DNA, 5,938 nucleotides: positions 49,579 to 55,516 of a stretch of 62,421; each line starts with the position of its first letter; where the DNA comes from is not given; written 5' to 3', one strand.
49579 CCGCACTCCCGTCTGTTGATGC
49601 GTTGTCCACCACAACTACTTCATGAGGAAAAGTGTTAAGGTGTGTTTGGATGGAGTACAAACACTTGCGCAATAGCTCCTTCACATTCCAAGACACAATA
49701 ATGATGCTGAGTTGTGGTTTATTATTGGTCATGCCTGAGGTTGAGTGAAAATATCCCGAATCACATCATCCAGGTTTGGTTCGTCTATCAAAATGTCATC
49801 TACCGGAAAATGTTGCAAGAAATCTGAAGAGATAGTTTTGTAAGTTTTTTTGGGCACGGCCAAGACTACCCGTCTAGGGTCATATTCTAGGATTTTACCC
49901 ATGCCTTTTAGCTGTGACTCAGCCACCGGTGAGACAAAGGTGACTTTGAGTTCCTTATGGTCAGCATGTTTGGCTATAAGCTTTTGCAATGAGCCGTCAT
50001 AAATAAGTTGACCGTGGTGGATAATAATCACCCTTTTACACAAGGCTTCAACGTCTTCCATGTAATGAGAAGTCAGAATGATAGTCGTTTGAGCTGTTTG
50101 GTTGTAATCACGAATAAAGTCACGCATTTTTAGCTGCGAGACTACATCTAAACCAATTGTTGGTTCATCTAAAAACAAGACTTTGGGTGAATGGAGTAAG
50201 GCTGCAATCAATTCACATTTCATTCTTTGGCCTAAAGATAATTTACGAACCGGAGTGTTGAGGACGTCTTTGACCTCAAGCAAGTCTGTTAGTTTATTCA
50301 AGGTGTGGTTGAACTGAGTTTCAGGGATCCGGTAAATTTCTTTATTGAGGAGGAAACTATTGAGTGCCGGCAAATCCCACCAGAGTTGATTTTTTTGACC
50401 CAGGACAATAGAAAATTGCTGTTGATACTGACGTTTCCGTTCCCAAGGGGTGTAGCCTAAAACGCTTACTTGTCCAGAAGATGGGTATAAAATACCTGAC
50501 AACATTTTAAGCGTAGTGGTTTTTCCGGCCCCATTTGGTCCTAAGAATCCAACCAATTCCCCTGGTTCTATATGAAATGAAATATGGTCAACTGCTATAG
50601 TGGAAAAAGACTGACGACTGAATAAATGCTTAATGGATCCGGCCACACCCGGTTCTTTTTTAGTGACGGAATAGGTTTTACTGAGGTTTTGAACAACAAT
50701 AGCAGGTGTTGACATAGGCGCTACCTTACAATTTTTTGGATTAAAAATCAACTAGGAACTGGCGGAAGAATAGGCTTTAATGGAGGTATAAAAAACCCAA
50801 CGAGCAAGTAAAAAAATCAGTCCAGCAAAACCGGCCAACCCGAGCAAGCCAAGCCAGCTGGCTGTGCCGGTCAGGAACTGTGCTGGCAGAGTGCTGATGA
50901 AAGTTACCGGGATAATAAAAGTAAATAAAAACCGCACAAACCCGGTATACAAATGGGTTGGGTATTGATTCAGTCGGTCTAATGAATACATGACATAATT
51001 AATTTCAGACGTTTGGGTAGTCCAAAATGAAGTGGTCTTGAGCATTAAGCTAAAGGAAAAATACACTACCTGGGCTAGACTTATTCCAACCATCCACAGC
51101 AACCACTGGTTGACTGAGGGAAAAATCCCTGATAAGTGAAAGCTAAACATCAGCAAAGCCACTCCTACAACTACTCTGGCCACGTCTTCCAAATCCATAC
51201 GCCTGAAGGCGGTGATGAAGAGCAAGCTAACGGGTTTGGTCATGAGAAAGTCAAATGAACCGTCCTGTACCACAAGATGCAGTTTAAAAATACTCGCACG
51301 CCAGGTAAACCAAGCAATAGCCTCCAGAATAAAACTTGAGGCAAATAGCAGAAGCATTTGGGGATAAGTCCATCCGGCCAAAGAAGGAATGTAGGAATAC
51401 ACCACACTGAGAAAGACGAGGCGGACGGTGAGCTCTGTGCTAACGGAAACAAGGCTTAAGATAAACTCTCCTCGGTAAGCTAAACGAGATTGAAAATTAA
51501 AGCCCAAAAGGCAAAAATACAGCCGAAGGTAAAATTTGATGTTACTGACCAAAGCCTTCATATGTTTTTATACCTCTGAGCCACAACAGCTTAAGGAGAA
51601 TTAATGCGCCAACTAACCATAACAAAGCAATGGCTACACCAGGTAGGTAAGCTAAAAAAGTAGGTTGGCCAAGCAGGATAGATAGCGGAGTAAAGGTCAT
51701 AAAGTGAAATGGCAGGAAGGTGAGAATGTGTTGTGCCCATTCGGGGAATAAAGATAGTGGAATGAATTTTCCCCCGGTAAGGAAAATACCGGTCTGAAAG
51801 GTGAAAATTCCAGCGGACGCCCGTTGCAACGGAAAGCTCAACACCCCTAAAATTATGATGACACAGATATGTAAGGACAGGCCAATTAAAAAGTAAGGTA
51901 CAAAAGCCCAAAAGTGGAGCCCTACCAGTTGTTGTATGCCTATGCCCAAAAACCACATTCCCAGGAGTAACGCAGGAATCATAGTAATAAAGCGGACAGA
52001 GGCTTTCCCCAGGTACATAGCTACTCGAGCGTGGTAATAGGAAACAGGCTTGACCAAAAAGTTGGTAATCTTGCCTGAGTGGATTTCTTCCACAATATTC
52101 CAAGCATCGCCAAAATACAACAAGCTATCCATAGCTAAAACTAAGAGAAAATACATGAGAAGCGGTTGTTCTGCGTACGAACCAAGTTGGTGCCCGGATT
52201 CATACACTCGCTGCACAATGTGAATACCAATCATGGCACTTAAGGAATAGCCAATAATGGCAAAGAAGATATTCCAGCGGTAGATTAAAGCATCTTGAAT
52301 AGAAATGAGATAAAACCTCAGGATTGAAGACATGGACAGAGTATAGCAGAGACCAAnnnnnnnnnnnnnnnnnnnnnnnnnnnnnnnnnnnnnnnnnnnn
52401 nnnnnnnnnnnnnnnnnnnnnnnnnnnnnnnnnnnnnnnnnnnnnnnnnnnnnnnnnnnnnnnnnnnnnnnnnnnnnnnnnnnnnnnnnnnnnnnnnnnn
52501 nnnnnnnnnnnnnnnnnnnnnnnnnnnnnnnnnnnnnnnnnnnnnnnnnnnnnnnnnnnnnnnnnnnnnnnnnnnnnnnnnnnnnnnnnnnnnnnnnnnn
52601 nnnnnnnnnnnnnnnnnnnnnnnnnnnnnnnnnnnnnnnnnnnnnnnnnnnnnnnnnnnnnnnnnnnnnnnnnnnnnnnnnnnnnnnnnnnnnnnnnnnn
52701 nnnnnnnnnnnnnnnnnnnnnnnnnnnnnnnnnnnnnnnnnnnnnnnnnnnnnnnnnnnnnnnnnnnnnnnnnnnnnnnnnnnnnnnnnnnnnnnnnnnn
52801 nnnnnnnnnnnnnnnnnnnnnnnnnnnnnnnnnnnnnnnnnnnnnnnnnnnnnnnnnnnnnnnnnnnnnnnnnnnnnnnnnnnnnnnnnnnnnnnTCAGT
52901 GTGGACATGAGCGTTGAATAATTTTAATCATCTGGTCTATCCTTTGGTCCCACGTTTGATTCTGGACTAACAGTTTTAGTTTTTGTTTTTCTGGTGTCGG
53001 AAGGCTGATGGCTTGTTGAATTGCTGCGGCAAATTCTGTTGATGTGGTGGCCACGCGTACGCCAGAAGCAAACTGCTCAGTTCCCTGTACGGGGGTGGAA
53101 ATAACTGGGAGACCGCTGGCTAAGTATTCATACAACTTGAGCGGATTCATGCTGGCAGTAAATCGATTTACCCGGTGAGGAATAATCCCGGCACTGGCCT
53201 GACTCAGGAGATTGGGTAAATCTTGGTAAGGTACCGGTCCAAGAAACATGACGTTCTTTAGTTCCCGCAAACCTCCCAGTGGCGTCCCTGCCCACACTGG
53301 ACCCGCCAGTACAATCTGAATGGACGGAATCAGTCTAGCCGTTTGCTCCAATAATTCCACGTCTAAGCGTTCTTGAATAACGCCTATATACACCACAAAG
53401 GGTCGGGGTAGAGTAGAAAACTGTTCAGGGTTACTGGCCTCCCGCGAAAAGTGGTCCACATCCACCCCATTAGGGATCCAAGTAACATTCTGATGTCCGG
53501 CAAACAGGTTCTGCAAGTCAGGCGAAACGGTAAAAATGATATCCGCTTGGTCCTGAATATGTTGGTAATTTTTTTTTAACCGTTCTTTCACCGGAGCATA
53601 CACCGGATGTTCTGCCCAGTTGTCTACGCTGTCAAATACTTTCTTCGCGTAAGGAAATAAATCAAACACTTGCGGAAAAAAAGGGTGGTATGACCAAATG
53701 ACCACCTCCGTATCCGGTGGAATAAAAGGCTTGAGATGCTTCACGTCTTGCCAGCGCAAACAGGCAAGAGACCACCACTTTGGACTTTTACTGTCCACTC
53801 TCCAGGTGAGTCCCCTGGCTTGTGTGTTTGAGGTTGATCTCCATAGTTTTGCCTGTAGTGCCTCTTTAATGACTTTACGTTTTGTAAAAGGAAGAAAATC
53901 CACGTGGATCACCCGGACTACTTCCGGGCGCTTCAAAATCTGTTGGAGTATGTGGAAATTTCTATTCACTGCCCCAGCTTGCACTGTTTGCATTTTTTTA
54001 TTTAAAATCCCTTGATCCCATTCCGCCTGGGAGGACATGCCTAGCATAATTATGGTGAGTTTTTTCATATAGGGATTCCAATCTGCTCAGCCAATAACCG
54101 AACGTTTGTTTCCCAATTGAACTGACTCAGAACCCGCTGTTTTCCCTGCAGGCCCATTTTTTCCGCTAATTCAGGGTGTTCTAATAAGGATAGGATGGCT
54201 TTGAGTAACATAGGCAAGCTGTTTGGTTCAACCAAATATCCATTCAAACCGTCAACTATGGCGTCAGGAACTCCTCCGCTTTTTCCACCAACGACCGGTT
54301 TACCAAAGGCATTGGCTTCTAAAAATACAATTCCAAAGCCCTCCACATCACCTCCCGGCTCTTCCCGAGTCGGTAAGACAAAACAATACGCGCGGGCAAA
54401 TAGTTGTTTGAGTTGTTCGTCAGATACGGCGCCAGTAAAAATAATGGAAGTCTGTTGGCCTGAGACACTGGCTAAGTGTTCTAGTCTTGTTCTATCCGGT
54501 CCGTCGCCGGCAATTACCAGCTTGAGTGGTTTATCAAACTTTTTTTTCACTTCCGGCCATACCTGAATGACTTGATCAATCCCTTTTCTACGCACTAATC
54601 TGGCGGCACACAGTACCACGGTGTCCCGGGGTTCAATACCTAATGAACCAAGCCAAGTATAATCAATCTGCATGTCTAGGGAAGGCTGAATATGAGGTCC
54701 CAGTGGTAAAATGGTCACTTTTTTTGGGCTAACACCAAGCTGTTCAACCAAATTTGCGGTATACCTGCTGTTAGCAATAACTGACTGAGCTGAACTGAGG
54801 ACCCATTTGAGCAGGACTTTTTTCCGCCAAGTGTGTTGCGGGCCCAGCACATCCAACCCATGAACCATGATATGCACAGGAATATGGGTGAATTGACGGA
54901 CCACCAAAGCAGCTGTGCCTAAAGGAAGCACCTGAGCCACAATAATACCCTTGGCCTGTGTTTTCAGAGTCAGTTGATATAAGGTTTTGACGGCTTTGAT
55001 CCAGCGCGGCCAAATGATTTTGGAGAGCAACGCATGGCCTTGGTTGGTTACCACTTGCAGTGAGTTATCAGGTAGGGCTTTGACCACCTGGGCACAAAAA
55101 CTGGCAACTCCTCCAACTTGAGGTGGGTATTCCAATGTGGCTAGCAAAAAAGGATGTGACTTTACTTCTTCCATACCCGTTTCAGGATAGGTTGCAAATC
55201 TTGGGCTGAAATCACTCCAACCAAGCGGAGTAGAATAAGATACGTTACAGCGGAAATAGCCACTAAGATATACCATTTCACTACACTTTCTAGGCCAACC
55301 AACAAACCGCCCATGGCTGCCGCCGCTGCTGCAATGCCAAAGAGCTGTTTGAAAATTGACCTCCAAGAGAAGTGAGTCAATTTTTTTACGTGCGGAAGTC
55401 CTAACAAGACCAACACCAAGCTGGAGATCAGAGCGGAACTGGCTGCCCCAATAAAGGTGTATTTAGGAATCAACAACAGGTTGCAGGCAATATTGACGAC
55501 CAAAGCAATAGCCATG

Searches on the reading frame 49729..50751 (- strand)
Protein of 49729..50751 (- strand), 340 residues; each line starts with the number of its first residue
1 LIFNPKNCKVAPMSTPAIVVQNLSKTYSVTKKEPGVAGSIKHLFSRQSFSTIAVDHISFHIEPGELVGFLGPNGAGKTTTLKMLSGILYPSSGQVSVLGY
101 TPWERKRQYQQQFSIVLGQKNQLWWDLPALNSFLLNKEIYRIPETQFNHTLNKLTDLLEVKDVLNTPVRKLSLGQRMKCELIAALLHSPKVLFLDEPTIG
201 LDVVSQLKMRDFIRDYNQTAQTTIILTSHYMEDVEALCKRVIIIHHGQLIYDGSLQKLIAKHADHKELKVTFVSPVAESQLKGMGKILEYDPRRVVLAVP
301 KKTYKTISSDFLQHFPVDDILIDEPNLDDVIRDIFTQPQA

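Call 77: search_protein_families(library=pfam, proteins=[window:49729-50751:-], max_evalue=0.00001)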
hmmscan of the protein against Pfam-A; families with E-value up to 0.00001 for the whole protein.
window:49729-50751:- (340 aa): 2 families
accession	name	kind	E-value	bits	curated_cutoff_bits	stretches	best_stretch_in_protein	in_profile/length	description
PF00005.33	ABC_tran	-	3.4e-26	92.9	25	1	55-198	2-136/137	ABC transporter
PF13304.12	AAA_21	-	4.4e-12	47.1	27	1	154-229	221-298/304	AAA domain, putative AbiEii toxin, Type IV TA system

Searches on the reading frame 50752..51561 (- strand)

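Call 77: search_protein_families(library=pfam, proteins=[window:50752-51561:-], max_evalue=0.00001)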
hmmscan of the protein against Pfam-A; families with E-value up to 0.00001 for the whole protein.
window:50752-51561:- (269 aa): 1 family
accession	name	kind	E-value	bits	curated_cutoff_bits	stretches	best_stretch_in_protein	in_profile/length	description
PF06182.17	ABC2_membrane_6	-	3.3e-40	138.7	22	1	44-268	4-229/229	ABC-2 family transporter protein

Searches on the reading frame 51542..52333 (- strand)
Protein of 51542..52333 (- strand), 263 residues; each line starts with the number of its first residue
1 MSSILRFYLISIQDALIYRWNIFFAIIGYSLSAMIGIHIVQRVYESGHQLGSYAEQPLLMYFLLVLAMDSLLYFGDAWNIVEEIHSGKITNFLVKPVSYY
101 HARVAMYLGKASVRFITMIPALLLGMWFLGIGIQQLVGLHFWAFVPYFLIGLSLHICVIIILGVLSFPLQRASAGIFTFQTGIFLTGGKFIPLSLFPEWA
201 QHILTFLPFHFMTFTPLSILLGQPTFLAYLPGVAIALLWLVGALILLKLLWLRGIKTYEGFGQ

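Call 77: search_protein_families(library=pfam, proteins=[window:51542-52333:-], max_evalue=0.00001)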
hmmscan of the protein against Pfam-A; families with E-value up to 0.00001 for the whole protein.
window:51542-52333:- (263 aa): 1 family
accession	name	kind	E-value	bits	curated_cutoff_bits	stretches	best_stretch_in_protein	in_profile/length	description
PF06182.17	ABC2_membrane_6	-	3.5e-17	63.4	22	1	43-262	14-229/229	ABC-2 family transporter protein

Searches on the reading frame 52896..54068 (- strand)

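Call 77: search_protein_families(library=pfam, proteins=[window:52896-54068:-], max_evalue=0.00001)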
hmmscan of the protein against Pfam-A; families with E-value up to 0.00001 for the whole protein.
window:52896-54068:- (390 aa): 3 families
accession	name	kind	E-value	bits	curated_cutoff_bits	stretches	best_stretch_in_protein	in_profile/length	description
PF13692.12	Glyco_trans_1_4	-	3.2e-12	47.4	27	1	223-354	2-140/142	Glycosyl transferases group 1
PF13524.12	Glyco_trans_1_2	-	2.9e-10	40.7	25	1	238-381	4-143/144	Glycosyl transferase-like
PF00534.26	Glycos_transf_1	-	6.5e-09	36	26.4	1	219-359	12-160/172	Glycosyl transferases group 1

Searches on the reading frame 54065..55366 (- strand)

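Call 77: search_protein_families(library=pfam, proteins=[window:54065-55366:-], max_evalue=0.00001)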
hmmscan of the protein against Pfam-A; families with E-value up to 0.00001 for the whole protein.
window:54065-55366:- (433 aa): 5 families
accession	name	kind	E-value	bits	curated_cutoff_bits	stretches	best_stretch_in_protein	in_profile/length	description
PF00534.26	Glycos_transf_1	-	1.5e-41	142.3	26.4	1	241-411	8-172/172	Glycosyl transferases group 1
PF13692.12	Glyco_trans_1_4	-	2.4e-32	112.6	27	1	249-396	2-141/142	Glycosyl transferases group 1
PF13439.12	Glyco_transf_4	-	7.3e-12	46.1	28.5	1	119-223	54-165/170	Glycosyltransferase Family 4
PF13579.12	Glyco_trans_4_4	-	6.4e-10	40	29.7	1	121-223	55-158/158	Glycosyl transferase 4-like domain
PF20706.3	GT4-conflict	-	5.7e-06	26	26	0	245-377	194-327/385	Family 4 Glycosyltransferase in conflict systems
